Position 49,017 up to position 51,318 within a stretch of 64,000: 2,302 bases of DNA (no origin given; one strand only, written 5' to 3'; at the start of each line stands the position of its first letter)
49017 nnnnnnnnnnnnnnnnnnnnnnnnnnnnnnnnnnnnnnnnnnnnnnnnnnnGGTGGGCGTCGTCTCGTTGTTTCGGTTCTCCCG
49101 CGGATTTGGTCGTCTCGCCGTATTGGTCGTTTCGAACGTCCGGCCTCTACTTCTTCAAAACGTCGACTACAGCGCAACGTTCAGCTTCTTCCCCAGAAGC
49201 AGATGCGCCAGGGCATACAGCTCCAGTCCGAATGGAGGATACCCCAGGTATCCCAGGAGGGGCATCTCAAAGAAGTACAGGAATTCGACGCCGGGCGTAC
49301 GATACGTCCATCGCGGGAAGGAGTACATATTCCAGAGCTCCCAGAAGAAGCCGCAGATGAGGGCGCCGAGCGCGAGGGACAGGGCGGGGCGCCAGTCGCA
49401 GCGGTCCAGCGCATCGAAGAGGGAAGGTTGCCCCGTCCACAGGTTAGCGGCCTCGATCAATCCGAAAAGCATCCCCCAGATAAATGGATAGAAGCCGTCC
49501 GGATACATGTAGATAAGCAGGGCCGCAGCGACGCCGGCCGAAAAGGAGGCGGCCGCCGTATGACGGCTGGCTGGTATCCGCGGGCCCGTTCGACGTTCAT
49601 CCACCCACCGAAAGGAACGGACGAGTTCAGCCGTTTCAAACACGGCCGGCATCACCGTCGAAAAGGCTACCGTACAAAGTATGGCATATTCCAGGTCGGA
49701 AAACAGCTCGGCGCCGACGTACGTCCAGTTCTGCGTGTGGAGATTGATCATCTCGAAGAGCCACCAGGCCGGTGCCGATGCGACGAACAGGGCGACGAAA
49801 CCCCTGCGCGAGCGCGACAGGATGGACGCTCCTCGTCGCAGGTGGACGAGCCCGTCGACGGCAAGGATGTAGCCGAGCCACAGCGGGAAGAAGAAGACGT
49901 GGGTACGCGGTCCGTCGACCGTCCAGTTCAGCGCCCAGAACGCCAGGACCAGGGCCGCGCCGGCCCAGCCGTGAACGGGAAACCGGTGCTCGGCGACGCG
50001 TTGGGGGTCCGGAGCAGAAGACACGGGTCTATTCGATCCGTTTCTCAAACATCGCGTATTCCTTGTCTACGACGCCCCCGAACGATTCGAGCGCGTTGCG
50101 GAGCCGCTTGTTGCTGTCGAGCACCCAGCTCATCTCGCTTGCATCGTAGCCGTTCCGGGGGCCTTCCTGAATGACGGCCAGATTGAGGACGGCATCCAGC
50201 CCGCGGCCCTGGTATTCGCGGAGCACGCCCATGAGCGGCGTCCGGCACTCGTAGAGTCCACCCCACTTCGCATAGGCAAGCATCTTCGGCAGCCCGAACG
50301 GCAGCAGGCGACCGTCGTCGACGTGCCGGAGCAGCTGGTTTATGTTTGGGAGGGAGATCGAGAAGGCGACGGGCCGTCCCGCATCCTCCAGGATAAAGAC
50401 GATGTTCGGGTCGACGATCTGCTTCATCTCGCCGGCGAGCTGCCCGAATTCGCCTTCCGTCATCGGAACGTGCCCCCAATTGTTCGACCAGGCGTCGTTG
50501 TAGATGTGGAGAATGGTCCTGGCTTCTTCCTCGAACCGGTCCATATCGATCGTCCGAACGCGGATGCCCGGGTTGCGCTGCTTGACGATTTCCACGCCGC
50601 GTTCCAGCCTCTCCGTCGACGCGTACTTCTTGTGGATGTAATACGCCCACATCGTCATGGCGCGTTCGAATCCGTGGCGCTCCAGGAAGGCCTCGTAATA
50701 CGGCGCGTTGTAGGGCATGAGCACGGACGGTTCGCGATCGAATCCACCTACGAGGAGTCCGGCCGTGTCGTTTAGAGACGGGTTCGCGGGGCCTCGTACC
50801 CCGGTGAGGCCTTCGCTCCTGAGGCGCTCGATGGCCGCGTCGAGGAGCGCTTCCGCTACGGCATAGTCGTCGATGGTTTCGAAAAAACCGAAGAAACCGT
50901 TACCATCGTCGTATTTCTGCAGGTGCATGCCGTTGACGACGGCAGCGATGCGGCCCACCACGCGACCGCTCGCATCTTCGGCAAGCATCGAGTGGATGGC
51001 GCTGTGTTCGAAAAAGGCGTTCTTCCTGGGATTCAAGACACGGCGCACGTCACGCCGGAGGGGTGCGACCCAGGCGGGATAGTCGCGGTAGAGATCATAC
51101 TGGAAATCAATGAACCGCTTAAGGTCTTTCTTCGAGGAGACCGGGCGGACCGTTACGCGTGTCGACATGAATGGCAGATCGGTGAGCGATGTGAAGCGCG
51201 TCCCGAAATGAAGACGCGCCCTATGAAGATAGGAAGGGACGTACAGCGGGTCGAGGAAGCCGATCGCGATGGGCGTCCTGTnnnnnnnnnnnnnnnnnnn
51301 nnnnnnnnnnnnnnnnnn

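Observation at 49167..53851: Co-oriented GT-B glycosyltransferase / SPT-like alpha-oxoamine synthase / GNAT-fold acyltransferase / duplicated membrane protein: candidate sphingo- or sulfono-lipid cluster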

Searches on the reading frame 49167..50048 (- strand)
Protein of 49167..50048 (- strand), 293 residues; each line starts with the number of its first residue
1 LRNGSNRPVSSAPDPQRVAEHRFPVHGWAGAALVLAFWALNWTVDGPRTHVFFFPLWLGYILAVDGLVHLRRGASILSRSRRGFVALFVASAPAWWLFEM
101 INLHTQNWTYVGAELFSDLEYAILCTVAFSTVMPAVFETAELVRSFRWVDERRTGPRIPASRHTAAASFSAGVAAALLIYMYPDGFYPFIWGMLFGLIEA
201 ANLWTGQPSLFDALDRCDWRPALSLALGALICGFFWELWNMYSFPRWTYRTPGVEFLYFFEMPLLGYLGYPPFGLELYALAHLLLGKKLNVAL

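Call 3: search_protein_families(library=pfam, proteins=[window:49167-50048:-], max_evalue=0.01)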
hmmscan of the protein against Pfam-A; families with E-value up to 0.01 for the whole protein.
window:49167-50048:- (293 aa): 0 families

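Call 4: search_protein_families(library=ncbifam, proteins=[window:49167-50048:-], max_evalue=0.01)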
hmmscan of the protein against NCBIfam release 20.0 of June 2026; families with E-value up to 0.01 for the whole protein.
window:49167-50048:- (293 aa): 0 families

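Call 12: find_homologous_proteins(query=window:49167-50024:-)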
Query window:49167-50024:- (285 aa): 2492 proteins with E <= 0.001 among 8000 candidates; the best 120 are listed.
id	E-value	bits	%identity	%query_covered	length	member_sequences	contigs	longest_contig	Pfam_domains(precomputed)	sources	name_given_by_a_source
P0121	2.1e-192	656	100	100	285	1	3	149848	-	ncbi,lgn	ncbi:MAG: hypothetical protein WD021_08070 [Rhodothermales bacterium]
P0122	4.5e-135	468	72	99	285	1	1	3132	-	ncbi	-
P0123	2.0e-133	462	71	100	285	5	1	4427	-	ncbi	-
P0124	4.0e-132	458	69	100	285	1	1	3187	-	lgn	-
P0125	1.9e-123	430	67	95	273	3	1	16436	-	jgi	jgi:hypothetical protein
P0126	2.4e-123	429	66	95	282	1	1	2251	-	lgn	-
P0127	1.7e-122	427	65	100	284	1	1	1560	-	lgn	-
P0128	2.7e-121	423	69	95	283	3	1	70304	-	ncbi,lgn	-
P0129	3.1e-121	422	68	95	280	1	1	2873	-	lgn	-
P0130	4.5e-121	422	67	95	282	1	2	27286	-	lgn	-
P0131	8.0e-121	421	66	98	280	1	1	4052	-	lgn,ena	-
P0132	1.3e-119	417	67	99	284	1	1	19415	-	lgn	-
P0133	1.9e-119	416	69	95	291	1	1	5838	-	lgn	-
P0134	3.1e-119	416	66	95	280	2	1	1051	-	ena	-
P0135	4.6e-119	415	68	95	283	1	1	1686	-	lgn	-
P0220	1.5e-96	341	56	98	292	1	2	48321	-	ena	-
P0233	1.7e-95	338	60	91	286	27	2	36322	-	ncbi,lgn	-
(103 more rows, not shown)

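Call 27: find_encoding_contigs(protein=P0233, flank=8000, max_places=3)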
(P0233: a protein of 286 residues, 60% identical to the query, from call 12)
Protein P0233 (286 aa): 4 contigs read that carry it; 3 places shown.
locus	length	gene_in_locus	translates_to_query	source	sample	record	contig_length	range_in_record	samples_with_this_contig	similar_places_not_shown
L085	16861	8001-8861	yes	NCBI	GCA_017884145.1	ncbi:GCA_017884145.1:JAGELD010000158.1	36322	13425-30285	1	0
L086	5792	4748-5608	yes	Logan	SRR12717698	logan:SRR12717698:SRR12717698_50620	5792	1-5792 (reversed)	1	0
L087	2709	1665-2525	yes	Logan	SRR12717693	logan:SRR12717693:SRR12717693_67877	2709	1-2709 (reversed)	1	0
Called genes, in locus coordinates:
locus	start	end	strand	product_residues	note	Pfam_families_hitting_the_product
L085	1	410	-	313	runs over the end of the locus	PF01063:Aminotran_4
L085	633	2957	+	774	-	PF00582:Usp, PF08369:PCP_red, PF21349:RUBY_RBDX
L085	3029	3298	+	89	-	PF00111:Fer2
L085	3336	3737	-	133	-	PF01850:PIN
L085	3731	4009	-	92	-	-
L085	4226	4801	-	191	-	-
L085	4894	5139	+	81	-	PF01402:RHH_1 (weak)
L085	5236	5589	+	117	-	PF13470:PIN_3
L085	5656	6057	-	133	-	PF14534:DUF4440 (weak), PF12680:SnoaL_2 (weak)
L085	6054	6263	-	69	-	-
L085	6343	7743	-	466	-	PF01565:FAD_binding_4, PF08031:BBE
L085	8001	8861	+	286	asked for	-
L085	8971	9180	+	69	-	-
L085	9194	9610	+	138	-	PF20345:DUF6640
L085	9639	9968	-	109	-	PF01061:ABC2_membrane, PF12698:ABC2_membrane_3 (weak)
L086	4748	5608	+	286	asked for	-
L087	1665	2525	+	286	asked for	-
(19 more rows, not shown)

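Call 28: find_encoding_contigs(protein=P0220, flank=8000, max_places=3)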
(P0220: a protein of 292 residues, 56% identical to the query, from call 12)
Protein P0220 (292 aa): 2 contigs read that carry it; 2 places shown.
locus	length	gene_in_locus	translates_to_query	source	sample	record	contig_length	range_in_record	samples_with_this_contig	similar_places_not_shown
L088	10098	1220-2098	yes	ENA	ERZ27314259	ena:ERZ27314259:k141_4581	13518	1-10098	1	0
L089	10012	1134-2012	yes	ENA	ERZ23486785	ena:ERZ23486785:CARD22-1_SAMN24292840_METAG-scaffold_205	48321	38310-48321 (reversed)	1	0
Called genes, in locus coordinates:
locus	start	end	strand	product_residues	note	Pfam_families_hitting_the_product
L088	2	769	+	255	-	?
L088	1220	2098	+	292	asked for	-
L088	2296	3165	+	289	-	PF00248:Aldo_ket_red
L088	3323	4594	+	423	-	PF00293:NUDIX, PF01008:IF-2B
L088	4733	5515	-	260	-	-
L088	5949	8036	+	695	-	PF03190:Thioredox_DsbH, PF13899:Thioredoxin_7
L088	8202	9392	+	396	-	PF00108:Thiolase_N, PF00109:ketoacyl-synt (weak), PF02803:Thiolase_C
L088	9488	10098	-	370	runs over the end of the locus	PF13349:DUF4097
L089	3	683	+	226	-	?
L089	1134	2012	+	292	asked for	-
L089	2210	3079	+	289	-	PF00248:Aldo_ket_red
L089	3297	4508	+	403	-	PF00293:NUDIX, PF01008:IF-2B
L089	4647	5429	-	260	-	-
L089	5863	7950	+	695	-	PF03190:Thioredox_DsbH, PF13899:Thioredoxin_7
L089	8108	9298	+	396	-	PF00108:Thiolase_N, PF00109:ketoacyl-synt (weak), PF02803:Thiolase_C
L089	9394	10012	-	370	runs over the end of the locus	PF13349:DUF4097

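Call 32: predict_structure(alignment_id=A2)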
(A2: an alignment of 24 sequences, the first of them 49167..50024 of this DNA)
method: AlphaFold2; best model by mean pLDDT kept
length: 285 residues; sequences in the alignment: 24
mean_pLDDT: 90.1   pTM: 0.88
mean pLDDT of the five models: 90.1, 90.1, 90.0, 89.7, 87.4
residues with pLDDT >= 90: 196; 70-90: 70; 50-70: 11; < 50: 8
segments of 3 or more residues with pLDDT < 50: 7-10
pLDDT, mean of each block of 10 residues (from residue 1): 49 84 96 84 88 98 94 95 94 88 89 91 96 96 92 97 97 87 95 97 96 97 94 86 71 82 95 95 88
secondary structure, 60 per line:
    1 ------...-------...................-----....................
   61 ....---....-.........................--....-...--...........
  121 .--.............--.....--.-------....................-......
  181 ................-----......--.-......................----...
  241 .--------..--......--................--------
elements in order: H17-35 H41-64 H68-71 H73-97 E100-103 H110-121 H124-136 H139-143 H154-173 H175-196 H202-207 H212-233 E238-241 H256-259 H262-277

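Call 38: fold_search(model_id=the predicted structure, library=pdb)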
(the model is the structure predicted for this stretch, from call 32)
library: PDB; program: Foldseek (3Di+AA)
matches with E <= 10: 41; with E <= 0.001: 0
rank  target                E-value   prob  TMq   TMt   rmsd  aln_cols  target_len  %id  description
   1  4xu4                  1.2e+00  0.69  0.37  0.50   7.7       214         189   16  Crystal structure of a mycobacterial Insig homolog MvINS from Mycobacterium vanbaalenii at 1.9A resolution (released 2015-10-14)
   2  8xu2_E                1.4e+00  0.06  0.16  0.13  17.6       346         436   12  DaCS-citrate complex (released 2025-01-22)
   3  1z5x_E                2.2e+00  0.07  0.18  0.20  17.9       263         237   12  hemipteran ecdysone receptor ligand-binding domain complexed with ponasterone A (released 2005-04-05)
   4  8xu2_B                2.4e+00  0.05  0.16  0.12  17.6       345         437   12  DaCS-citrate complex (released 2025-01-22)
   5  6g32_B                2.5e+00  0.06  0.16  0.16  13.8       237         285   12  Crystal structure of human geranylgeranyl diphosphate synthase mutant D188Y (released 2018-10-17)
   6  7s0m_B                2.9e+00  0.04  0.15  0.15  14.3       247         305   11  Crystal structure of Penicillium verruculosum copalyl diphosphate synthase (PvCPS) alpha prenyltransferase domain vari (released 2021-10-13)
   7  6yvr_AAA              3.2e+00  0.02  0.12  0.09  21.0       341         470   11  Crystal structure of the neurotensin receptor 1 in complex with the peptide full agonist NTS8-13 (released 2021-02-10)
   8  5xuq_A                3.5e+00  0.04  0.16  0.18  14.4       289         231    8  Crystal structure of VDR-LBD complexed with an antagonist, 2-methylidene-19,26,27-trinor-22-(S)-butyl-1-hydroxy-25-oxo (released 2018-06-27)
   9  9hjz_A                4.1e+00  0.04  0.15  0.15  13.5       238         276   10  Crystal structure of human geranylgeranyl diphosphate synthase mutant Y246D (released 2025-06-25)
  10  8r0n_A                4.1e+00  0.04  0.16  0.16  16.4       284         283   15  Cryo-EM structure of the microbial rhodopsin CryoR1 at pH 10.5 in detergent in the ground state (released 2025-05-14)
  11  8xxc_B                4.1e+00  0.03  0.16  0.12  17.6       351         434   10  DaCS-intermediate complex (released 2025-01-22)
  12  7s0h_A                4.5e+00  0.04  0.18  0.17  14.1       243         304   11  Crystal structure of Penicillium verruculosum copalyl diphosphate synthase (PvCPS) alpha prenyltransferase domain vari (released 2021-10-13)
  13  7xou_R                4.7e+00  0.04  0.17  0.17  21.3       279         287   10  Structural insights into human brain gut peptide cholecystokinin receptors (released 2022-07-20)
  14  6z4q                  4.9e+00  0.03  0.17  0.13  19.8       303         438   13  Crystal structure of the neurotensin receptor 1 in complex with the small-molecule inverse agonist SR142948A (released 2021-02-10)
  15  7s0l_A                5.1e+00  0.06  0.20  0.19  12.8       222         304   10  Crystal structure of Penicillium verruculosum copalyl diphosphate synthase (PvCPS) alpha prenyltransferase domain vari (released 2021-10-13)
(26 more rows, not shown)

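Call 52: find_related_loci(query=A2, collection=metagenome_contigs, flank=7000)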
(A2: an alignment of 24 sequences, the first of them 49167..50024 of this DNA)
Query A2 (285 aa) in metagenome_contigs; peptide patterns used: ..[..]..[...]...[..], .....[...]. (x = any residue, [..] = any of these).
600 stretches matched a pattern (row limit reached: there are more); 551 encode a relative of the query (tblastn E <= 1e-3); the best 80 are kept; 80 distinct loci.
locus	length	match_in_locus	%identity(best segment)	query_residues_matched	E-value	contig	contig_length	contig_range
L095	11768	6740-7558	63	13-285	3e-116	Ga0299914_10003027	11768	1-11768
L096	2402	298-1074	59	18-276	6e-104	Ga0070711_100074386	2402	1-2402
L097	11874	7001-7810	56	16-285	3e-98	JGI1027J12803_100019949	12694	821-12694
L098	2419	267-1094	57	3-279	7e-100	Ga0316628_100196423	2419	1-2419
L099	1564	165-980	57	8-276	1e-101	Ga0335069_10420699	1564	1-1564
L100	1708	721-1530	54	9-278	1e-100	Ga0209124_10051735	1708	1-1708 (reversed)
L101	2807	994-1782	56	14-276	7e-97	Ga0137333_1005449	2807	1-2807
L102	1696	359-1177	50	8-280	4e-100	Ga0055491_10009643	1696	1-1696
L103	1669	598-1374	58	18-276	5e-100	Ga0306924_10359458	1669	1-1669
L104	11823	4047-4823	57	18-276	7e-94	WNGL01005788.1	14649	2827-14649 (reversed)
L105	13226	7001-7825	52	1-276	5e-94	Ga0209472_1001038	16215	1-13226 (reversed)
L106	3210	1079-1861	59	13-274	1e-95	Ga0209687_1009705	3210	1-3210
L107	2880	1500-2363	54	1-284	3e-96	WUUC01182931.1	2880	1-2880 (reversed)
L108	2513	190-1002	54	6-276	4e-97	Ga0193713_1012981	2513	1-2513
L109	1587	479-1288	54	16-285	2e-99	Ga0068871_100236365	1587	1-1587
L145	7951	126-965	52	1-285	1e-89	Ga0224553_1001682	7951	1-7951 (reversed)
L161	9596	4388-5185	55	14-279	1e-88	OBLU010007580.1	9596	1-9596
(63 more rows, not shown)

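Call 91: search_protein_families(library=pfam, proteins=[L104:4879-6621:+, L145:4272-5525:+, L088:2-769:+, L161:2313-4079:-], max_evalue=0.001)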
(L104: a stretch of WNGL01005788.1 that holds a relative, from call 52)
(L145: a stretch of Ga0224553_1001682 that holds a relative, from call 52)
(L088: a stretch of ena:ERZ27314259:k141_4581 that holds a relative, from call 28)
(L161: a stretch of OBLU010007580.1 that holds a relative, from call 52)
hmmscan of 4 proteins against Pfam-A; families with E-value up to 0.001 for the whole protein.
L104:4879-6621:+ (580 aa): 3 families
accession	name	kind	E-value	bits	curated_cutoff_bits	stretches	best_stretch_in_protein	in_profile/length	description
PF01977.22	UbiD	-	4.2e-82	274.8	23.3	1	233-417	21-206/206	3-octaprenyl-4-hydroxybenzoate carboxy-lyase Rift-related domain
PF20696.2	UbiD_C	-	1.9e-40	138.2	24.2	1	423-545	2-127/127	3-octaprenyl-4-hydroxybenzoate carboxy-lyase C-terminal domain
PF20695.2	UbiD_N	-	1.2e-19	70.6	24.3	1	70-148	3-76/78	3-octaprenyl-4-hydroxybenzoate carboxy-lyase N-terminal domain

L145:4272-5525:+ (417 aa): 2 families
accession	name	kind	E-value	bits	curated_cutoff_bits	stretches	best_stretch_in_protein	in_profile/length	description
PF19288.4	CofH_C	-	5.5e-34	117.1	27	1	306-415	4-118/125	CofH/MqnC C-terminal region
PF04055.27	Radical_SAM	-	4e-17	63.3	29.5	1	97-271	1-166/166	Radical SAM superfamily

L088:2-769:+ (255 aa): 1 family
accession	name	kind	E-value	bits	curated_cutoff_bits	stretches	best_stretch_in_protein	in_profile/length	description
PF08309.17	LVIVD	-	1.4e-07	31.2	20.2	0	176-211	7-42/42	LVIVD repeat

L161:2313-4079:- (588 aa): 0 families

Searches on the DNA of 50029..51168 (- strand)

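Call 92: search_dna_similar(query=L182:3525-9122:+, collection=ecoli_genomes, mode=near, max_rows=6, rows=spread)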
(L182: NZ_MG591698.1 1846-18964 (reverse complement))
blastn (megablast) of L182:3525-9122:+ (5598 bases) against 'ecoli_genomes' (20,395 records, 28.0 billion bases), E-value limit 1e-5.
Records with a match: 4592; places in all: 4604; records where one place covers at least 80% of the query: 4068.
Genomes with a match: 4592 of 5426; with a place that covers at least 80% of the query: 4068. Places per genome that has any: lowest 1, median 1, highest 2. On chromosomes: 4603 places; on plasmids: 1.
Best place of each record, by identity: >=99% 1080; 95-99% 3510; 90-95% 1; 80-90% 1.
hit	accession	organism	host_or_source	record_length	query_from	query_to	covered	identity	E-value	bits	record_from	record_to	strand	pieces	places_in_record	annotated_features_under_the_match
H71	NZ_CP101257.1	Escherichia coli strain EC21Z-078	Homo sapiens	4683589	1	5598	100%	100.0%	0e+0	10356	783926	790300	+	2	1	fatty acyl-AMP ligase (x2) | spt: serine palmitoyltransferase | yghO: protein YghO | NAD-dependent epimerase/dehydratase family protein | IS1-like element IS1B family transposase | and 1 other names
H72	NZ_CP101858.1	Escherichia coli strain LP50-1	pigeon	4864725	1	5598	100%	98.9%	0e+0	9989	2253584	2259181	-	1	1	fatty acyl-AMP ligase | spt: serine palmitoyltransferase | yghO: protein YghO | NAD-dependent epimerase/dehydratase family protein | acyl carrier protein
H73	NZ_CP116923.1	Escherichia coli strain MLI104K1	Homo sapiens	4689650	1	5598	100%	98.7%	0e+0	9945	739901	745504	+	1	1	fatty acyl-AMP ligase | spt: serine palmitoyltransferase | yghO: protein YghO | NAD-dependent epimerase/dehydratase family protein | acyl carrier protein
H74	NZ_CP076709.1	Escherichia coli O158:H23 strain CFIAFB20140388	missing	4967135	1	5596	100%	97.7%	0e+0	9612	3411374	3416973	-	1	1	fatty acyl-AMP ligase | spt: serine palmitoyltransferase | yghO: protein YghO | NAD-dependent epimerase/dehydratase family protein | acyl carrier protein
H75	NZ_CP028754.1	Escherichia coli strain A21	opossum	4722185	1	5596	100%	97.0%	0e+0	9409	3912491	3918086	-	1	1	fatty acyl-AMP ligase | spt: serine palmitoyltransferase | yghO: protein YghO | NAD-dependent epimerase/dehydratase family protein | acyl carrier protein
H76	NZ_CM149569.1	Escherichia coli strain MEI3O-23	Soil surface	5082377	1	59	1%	100.0%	1e-19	110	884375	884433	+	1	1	hypothetical protein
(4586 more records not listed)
